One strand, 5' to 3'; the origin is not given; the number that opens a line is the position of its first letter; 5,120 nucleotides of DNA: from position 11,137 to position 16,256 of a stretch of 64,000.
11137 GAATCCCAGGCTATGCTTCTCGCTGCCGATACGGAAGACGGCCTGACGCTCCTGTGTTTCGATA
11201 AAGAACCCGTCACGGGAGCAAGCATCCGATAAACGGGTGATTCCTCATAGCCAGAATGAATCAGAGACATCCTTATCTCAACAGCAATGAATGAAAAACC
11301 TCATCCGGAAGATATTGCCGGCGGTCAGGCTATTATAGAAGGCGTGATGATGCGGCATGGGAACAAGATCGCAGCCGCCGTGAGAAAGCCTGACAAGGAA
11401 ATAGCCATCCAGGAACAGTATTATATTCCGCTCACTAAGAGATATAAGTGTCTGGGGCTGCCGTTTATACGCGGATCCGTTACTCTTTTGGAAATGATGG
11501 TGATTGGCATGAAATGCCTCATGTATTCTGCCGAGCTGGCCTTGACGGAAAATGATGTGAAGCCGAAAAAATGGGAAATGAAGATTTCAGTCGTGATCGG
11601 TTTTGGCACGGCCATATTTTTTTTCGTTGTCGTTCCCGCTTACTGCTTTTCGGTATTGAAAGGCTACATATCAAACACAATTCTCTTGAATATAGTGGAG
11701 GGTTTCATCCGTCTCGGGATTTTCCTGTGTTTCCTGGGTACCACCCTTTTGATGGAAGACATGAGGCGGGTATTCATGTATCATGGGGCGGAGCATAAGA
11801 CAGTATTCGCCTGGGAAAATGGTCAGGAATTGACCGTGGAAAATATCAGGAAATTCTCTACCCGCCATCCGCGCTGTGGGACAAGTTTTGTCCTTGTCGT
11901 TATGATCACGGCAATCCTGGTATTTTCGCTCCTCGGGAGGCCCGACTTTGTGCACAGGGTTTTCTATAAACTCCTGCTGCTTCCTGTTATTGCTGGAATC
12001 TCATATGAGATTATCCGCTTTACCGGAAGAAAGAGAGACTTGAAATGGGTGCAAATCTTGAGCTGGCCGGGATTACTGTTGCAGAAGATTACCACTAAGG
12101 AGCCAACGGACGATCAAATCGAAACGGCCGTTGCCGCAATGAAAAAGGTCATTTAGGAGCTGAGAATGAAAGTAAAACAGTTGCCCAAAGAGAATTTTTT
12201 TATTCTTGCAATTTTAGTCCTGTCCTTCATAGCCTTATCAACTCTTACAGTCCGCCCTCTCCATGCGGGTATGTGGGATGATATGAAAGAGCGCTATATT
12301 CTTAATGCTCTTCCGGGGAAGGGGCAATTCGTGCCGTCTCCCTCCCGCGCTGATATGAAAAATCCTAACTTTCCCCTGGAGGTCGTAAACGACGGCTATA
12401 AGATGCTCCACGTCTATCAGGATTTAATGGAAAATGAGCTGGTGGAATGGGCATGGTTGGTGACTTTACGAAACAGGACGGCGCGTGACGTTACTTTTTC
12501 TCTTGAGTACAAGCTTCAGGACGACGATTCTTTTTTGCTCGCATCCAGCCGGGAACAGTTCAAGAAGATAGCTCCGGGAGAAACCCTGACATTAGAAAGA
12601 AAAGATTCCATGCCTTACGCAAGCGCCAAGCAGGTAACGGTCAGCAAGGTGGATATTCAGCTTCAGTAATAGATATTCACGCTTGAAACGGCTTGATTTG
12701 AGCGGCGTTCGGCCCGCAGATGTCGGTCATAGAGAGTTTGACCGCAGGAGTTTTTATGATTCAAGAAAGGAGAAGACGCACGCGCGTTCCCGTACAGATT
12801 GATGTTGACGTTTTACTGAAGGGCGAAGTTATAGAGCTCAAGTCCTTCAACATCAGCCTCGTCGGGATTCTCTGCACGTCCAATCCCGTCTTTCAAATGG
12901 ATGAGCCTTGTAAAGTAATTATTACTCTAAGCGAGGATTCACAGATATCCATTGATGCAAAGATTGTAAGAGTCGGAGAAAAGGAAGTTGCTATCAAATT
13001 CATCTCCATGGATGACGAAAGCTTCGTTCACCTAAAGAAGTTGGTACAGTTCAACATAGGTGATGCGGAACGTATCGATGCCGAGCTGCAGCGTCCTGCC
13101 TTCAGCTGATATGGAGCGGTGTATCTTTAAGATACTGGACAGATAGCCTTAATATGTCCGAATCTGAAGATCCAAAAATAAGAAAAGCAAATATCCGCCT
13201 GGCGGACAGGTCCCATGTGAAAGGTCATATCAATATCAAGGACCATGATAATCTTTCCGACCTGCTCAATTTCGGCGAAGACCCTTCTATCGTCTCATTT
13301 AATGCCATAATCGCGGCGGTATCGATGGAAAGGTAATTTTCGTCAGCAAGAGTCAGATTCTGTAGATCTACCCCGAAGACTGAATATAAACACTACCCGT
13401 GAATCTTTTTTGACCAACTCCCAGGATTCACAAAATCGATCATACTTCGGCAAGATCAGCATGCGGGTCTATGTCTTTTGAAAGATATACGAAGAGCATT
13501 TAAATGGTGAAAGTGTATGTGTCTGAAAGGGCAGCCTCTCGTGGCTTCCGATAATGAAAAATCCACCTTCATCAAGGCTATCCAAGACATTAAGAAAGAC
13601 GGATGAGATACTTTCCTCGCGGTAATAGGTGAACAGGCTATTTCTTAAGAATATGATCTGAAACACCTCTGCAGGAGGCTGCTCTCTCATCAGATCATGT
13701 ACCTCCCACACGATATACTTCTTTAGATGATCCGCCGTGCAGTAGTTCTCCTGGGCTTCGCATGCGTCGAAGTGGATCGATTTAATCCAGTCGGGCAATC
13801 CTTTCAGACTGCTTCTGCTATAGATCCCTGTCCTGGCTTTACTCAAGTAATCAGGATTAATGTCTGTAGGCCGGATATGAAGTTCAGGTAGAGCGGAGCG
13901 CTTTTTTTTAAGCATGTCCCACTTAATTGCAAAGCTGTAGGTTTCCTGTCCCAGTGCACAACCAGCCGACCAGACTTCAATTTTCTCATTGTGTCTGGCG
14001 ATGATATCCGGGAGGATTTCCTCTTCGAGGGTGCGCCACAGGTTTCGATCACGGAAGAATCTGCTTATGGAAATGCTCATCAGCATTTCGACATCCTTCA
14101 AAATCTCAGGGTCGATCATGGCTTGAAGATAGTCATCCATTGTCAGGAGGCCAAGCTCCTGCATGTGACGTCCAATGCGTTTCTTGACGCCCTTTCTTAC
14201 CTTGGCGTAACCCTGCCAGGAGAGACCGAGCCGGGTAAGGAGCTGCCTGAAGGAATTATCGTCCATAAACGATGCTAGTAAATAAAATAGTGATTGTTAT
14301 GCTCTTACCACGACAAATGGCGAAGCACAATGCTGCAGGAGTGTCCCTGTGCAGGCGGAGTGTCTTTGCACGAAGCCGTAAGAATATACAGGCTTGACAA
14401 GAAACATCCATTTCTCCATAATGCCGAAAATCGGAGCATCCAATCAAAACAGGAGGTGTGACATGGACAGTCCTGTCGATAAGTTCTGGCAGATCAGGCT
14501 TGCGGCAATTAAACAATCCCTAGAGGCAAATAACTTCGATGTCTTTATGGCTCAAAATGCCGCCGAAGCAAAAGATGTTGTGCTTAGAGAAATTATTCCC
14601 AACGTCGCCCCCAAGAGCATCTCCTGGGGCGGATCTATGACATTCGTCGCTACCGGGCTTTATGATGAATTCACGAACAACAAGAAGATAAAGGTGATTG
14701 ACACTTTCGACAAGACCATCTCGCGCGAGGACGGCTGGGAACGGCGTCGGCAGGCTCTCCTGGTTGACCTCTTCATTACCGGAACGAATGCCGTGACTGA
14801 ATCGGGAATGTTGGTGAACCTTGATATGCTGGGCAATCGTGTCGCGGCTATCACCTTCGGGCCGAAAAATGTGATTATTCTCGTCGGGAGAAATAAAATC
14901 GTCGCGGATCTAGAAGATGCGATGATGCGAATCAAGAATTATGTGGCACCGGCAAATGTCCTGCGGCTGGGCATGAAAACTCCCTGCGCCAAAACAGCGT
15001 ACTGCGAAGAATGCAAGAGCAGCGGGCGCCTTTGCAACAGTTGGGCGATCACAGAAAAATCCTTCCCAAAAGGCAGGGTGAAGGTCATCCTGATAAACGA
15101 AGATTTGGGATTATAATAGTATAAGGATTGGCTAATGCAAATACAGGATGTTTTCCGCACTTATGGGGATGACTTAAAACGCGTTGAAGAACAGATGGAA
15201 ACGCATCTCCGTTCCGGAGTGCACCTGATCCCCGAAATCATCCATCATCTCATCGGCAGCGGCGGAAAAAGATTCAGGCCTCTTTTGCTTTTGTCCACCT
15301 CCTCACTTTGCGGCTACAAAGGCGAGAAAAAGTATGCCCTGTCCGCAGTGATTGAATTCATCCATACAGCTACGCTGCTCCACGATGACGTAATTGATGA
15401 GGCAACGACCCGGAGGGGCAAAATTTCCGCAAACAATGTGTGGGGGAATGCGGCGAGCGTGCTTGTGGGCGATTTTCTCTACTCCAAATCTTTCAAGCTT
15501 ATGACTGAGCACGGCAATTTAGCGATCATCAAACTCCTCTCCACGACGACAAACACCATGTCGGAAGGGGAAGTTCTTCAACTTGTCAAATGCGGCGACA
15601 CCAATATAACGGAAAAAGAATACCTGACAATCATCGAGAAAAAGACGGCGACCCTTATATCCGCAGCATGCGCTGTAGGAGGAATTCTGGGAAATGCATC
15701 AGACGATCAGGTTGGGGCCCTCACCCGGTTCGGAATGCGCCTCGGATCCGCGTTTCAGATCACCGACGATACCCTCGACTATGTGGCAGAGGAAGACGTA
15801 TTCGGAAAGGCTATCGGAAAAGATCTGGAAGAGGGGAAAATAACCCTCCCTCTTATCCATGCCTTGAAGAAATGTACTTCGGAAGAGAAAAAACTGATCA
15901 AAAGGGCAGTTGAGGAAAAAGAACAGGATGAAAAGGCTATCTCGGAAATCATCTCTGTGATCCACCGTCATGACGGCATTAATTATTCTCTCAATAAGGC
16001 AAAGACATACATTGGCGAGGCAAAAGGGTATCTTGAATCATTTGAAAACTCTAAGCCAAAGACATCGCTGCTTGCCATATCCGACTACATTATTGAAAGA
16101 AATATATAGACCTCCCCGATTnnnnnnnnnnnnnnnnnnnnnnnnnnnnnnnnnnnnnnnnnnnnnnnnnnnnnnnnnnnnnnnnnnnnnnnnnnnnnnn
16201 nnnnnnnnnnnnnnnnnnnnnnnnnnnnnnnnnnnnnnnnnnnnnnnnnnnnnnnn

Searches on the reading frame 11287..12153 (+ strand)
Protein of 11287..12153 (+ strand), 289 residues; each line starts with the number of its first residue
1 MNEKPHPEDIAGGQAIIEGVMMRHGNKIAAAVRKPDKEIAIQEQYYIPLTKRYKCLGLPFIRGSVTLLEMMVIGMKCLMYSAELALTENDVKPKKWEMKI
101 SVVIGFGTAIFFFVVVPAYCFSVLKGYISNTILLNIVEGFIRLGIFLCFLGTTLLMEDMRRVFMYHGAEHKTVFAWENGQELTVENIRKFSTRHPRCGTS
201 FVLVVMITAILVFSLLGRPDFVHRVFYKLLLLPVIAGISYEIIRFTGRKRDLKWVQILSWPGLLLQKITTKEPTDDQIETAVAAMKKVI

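Call 37: search_protein_families(library=pfam, proteins=[window:11287-12153:+], max_evalue=0.01)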
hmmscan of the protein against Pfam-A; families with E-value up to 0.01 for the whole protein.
window:11287-12153:+ (289 aa): 1 family
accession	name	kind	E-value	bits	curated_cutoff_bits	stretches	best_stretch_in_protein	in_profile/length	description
PF07136.16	DUF1385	-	4.2e-86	288.4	22.1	1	58-289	1-225/227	Protein of unknown function (DUF1385)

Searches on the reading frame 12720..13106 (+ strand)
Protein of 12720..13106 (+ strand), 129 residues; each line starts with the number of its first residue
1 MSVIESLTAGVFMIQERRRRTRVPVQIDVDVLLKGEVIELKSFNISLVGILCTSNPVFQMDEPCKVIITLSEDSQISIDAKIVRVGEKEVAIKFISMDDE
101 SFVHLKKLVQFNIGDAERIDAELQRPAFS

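Call 37: search_protein_families(library=pfam, proteins=[window:12720-13106:+], max_evalue=0.01)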
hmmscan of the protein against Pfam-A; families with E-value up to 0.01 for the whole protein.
window:12720-13106:+ (129 aa): 1 family
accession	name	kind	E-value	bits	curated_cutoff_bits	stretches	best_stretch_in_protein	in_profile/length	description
PF07238.19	PilZ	-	7.1e-13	49.2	22.5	1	16-109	1-100/102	PilZ domain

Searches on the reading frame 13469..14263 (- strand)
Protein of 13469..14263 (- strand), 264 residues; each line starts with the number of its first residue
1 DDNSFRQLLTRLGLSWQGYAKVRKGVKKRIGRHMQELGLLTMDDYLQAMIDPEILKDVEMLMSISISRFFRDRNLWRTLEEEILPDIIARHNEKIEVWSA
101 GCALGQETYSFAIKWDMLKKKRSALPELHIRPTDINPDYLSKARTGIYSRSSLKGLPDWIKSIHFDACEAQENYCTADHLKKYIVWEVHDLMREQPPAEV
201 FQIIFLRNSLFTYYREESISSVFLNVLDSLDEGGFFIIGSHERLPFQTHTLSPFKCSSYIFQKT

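Call 37: search_protein_families(library=pfam, proteins=[window:13469-14263:-], max_evalue=0.01)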
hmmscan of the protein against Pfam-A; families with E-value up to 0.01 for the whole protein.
window:13469-14263:- (264 aa): 1 family
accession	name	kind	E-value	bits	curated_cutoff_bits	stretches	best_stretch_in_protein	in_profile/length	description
PF01739.24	CheR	-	1.1e-34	120.1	27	1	67-259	3-194/195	CheR methyltransferase, SAM binding domain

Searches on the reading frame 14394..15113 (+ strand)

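Call 37: search_protein_families(library=pfam, proteins=[window:14394-15113:+], max_evalue=0.01)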
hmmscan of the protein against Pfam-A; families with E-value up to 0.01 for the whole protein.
window:14394-15113:+ (240 aa): 1 family
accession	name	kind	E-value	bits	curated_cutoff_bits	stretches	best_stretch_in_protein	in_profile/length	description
PF02589.21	LUD_dom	-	2e-48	165.1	22.6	1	38-234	3-189/189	LUD domain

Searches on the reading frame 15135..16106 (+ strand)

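Call 37: search_protein_families(library=pfam, proteins=[window:15135-16106:+], max_evalue=0.01)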
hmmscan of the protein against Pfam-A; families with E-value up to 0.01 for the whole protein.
window:15135-16106:+ (324 aa): 1 family
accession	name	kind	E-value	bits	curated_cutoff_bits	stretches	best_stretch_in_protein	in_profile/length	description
PF00348.22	polyprenyl_synt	-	2.2e-79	266.7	27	1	31-274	3-249/251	Polyprenyl synthetase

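Call 78: search_protein_families(library=ncbifam, proteins=[window:15135-16106:+], max_evalue=1e-10)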
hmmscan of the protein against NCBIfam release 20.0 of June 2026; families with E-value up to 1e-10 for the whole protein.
window:15135-16106:+ (324 aa): 16 families
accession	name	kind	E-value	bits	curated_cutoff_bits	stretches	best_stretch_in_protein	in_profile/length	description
NF008140.0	PRK10888.1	equivalog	1.5e-85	287.3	412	1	1-322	1-321/323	octaprenyl diphosphate synthase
NF040698.1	IdsA_Meth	equivalog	1e-73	248.4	468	1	4-323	4-327/328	short chain isoprenyl diphosphate synthase IdsA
TIGR02748.1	GerC3_HepT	equivalog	9.4e-71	238.5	456.55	1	3-323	2-318/319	heptaprenyl diphosphate synthase component II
NF041003.1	GGPP_syn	equivalog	9.7e-67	225.3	500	1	14-322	10-324/326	geranylgeranyl diphosphate synthase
TIGR02749.1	prenyl_cyano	equivalog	4.7e-61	206.6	383.2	1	3-322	3-320/322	solanesyl diphosphate synthase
NF042417.1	NPPPS_Mycobact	equivalog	3.9e-60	203.6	600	1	10-322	22-333/335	nonaprenyl/(2E,6E)-farnesyl/geranylgeranyl diphosphat synthase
NF041169.1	f2_encap_cargo4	exception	8e-60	202.8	450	1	41-323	47-333/334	family 2 encapsulin nanocompartment cargo protein polyprenyl transferase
NF045628.1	HxpDPsynlarge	equivalog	3e-56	190.7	500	1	13-322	4-309/311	hexaprenyl-diphosphate synthase large subunit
NF045485.1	FPPsyn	subfamily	1.9e-48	165.1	275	1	15-277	6-284/288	farnesyl diphosphate synthase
NF045549.1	GGPPsyn_IdsB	equivalog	7.3e-46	156.8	475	1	40-323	61-345/346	geranylgeranyl diphosphate synthase IdsB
NF040789.2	gerfarn_diphsyn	equivalog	2.3e-45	155.3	560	1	38-323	40-344/345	geranylfarnesyl diphosphate synthase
NF045685.1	GGPPSynCrtE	equivalog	2.5e-44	151.5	460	1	32-267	30-276/293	geranylgeranyl diphosphate synthase CrtE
NF040627.1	GFPS_Meth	equivalog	1.7e-39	136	600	1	34-264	30-249/285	geranylfarnesyl diphosphate synthase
NF007877.0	PRK10581.1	equivalog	6.3e-28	97.8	321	1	42-266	42-278/299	(2E,6E)-farnesyl diphosphate synthase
NF040936.1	hexpp_archaea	equivalog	5e-21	75.3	400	1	40-222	37-213/275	hexaprenyl pyrophosphate synthase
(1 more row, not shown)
